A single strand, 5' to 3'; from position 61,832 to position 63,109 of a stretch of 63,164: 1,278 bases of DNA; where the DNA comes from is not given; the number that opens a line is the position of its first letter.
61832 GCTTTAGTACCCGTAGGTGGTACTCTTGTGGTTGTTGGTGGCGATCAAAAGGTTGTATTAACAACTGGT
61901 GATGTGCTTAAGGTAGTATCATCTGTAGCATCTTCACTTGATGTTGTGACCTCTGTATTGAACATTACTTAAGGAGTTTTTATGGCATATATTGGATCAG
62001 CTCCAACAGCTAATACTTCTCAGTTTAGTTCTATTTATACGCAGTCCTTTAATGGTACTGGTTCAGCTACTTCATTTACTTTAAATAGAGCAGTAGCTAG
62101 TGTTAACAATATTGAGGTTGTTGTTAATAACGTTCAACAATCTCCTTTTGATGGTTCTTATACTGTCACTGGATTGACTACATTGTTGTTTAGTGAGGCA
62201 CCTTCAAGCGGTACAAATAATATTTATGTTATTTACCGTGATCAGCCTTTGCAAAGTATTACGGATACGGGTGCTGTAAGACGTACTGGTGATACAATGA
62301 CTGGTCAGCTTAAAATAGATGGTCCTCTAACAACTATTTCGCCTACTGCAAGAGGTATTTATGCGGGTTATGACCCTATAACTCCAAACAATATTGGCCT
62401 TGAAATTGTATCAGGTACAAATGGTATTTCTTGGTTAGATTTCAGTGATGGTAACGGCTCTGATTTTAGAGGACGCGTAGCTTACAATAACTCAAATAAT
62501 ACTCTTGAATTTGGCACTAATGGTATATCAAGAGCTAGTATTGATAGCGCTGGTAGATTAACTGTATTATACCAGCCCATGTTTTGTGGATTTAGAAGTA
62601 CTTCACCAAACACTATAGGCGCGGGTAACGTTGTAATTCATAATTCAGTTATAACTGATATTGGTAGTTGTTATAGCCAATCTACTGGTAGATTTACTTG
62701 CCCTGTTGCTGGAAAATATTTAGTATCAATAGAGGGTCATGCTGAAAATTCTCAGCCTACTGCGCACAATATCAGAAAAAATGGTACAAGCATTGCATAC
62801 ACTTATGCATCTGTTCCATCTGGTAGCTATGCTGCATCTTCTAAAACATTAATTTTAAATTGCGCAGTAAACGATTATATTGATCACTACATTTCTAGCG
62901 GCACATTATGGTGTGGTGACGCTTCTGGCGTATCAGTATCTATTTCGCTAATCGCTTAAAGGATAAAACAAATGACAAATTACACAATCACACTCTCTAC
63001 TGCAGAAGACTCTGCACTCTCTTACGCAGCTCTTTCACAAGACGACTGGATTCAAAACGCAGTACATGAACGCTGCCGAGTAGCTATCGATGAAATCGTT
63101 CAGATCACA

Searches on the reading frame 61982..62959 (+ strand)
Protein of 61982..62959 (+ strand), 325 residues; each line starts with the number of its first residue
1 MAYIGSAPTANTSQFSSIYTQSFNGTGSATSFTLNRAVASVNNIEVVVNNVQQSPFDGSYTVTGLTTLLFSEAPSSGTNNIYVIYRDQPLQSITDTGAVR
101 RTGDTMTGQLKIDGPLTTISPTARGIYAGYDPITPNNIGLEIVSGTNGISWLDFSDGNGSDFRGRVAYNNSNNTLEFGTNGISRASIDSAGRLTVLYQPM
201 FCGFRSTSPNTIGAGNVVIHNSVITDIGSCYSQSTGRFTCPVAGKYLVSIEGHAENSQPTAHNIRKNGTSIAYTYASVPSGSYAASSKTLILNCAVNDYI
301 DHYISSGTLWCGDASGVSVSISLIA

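Call 26: search_protein_families(library=phrogs, proteins=[window:61982-62959:+], max_evalue=0.001)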
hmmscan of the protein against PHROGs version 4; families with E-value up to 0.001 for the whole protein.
window:61982-62959:+ (325 aa): 2 families
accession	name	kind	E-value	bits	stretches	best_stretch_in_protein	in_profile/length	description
phrog_15750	-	unknown function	1.9e-08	35.6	1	198-301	30-141/168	-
phrog_13286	-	tail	0.00018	21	1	211-308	539-640/662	tail protein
